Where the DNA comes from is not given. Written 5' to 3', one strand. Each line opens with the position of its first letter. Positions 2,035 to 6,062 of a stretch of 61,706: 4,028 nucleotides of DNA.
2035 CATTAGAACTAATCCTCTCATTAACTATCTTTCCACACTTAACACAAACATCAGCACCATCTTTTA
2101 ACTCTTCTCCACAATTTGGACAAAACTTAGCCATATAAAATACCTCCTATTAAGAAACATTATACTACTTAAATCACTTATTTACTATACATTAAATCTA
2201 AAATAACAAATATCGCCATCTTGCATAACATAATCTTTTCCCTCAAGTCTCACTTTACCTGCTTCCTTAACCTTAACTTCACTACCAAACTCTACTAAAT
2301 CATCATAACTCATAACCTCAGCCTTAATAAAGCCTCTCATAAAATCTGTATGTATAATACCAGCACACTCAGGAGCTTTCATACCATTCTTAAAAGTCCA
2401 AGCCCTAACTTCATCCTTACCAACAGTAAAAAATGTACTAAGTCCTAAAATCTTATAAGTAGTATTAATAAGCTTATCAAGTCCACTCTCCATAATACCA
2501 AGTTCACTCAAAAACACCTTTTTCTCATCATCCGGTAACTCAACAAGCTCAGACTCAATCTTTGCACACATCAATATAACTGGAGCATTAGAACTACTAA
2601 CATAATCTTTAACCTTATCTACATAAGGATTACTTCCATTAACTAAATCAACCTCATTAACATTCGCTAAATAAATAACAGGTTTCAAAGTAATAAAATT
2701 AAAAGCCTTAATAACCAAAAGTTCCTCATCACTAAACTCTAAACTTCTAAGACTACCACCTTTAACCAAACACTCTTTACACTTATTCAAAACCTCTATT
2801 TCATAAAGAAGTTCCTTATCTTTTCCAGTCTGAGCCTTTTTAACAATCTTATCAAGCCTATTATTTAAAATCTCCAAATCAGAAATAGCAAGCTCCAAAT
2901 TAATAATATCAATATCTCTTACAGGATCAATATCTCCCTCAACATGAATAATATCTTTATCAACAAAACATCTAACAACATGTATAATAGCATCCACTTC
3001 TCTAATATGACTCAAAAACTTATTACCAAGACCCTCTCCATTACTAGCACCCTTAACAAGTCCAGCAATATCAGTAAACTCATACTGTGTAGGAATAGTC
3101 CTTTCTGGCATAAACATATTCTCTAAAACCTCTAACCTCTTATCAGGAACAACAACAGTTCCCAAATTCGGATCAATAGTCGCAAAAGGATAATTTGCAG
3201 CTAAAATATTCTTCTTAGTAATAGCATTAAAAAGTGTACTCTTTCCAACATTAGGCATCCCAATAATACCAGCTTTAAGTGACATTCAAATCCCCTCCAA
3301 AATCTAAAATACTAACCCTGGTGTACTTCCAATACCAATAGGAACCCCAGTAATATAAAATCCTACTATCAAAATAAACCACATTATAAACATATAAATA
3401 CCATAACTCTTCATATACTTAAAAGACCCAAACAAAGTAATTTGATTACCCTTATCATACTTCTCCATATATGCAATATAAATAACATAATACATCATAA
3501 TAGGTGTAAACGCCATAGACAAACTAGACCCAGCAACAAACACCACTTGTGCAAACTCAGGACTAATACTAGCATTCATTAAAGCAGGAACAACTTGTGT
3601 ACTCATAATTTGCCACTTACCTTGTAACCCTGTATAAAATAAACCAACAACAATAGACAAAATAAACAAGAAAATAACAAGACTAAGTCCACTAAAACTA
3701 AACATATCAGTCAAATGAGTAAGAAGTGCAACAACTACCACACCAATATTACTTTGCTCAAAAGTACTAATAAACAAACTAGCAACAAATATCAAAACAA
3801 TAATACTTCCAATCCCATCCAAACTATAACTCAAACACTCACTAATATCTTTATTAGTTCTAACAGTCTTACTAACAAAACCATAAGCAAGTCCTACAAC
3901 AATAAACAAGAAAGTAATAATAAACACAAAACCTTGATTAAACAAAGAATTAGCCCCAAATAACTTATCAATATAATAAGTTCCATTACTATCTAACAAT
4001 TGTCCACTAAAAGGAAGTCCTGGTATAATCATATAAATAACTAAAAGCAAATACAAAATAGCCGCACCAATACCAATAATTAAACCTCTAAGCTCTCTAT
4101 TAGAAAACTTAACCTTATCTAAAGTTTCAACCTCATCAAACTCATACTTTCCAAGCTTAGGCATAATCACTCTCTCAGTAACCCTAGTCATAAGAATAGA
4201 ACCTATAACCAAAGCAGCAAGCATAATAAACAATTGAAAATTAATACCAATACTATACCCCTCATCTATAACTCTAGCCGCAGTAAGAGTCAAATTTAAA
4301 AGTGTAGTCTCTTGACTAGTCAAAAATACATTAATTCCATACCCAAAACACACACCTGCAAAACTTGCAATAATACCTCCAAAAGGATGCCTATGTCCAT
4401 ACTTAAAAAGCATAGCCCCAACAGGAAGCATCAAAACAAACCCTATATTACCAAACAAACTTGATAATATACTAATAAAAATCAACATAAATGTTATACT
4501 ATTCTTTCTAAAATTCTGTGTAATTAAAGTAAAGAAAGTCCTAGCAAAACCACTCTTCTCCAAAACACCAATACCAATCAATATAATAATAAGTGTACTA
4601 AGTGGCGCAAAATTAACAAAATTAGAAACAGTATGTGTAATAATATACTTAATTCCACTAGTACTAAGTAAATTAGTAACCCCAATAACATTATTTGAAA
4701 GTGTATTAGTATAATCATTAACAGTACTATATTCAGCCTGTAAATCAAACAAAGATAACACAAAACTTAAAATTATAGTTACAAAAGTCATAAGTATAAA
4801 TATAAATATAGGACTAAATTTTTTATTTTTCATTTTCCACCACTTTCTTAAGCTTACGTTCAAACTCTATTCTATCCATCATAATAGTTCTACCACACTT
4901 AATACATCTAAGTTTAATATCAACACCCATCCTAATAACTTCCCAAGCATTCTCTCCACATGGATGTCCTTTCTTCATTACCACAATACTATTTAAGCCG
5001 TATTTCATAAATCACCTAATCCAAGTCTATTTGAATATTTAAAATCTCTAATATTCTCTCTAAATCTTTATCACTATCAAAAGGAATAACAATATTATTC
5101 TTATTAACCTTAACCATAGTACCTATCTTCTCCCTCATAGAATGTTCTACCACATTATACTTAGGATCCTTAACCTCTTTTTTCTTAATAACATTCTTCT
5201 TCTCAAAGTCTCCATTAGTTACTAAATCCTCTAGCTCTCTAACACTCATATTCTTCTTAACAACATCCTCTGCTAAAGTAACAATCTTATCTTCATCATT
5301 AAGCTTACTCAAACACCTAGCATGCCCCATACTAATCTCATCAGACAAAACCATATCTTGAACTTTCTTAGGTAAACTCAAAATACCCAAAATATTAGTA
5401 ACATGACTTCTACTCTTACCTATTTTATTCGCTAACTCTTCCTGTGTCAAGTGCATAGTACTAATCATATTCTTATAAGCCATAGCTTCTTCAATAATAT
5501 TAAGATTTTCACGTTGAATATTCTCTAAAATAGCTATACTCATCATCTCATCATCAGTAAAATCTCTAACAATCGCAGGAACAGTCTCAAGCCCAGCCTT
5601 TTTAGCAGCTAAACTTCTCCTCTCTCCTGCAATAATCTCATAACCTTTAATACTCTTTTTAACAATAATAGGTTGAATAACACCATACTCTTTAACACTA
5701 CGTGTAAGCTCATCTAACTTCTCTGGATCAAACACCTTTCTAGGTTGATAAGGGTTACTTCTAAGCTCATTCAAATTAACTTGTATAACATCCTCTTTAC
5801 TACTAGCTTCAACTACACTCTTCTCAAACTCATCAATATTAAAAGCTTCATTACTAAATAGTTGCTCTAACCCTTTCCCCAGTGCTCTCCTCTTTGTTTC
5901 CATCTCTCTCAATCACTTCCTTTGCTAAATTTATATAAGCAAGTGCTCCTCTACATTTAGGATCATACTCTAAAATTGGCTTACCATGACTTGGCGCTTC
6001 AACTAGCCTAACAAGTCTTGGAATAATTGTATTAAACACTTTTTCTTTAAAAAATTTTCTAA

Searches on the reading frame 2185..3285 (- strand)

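Call 11: search_protein_families(library=pfam, proteins=[window:2185-3285:-], max_evalue=0.001)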
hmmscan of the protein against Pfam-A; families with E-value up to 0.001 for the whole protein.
window:2185-3285:- (366 aa): 3 families
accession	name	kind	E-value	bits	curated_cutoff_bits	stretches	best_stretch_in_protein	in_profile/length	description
PF06071.19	YchF-GTPase_C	-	3.4e-40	136.5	27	1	282-365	1-84/84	Protein of unknown function (DUF933)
PF01926.29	MMR_HSR1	-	1.7e-22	80.1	21.9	1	5-110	2-86/113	50S ribosome-binding GTPase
PF02421.24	FeoB_N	-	1.5e-08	34.8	27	1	6-54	4-52/156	Ferrous iron transport protein B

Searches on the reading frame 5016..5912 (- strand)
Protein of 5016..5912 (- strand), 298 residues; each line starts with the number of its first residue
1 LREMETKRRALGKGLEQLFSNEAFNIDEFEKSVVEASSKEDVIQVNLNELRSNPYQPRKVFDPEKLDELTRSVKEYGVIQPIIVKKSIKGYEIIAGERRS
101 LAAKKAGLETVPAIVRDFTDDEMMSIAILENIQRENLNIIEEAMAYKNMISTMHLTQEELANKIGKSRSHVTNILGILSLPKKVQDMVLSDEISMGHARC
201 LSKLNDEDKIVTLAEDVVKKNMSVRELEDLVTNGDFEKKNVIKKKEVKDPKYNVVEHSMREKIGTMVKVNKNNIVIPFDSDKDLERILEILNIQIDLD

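Call 11: search_protein_families(library=pfam, proteins=[window:5016-5912:-], max_evalue=0.001)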
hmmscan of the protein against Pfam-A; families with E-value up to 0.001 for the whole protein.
window:5016-5912:- (298 aa): 3 families
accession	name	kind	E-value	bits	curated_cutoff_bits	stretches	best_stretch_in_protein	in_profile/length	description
PF17762.8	HTH_ParB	-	1.7e-36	124.9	22.6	1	135-233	1-99/102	ParB HTH domain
PF02195.25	ParB_N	-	7.2e-35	119.4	26.3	1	41-133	2-95/95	ParB N-terminal domain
PF01381.28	HTH_3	-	0.0004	20.8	23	0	154-174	9-29/55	Helix-turn-helix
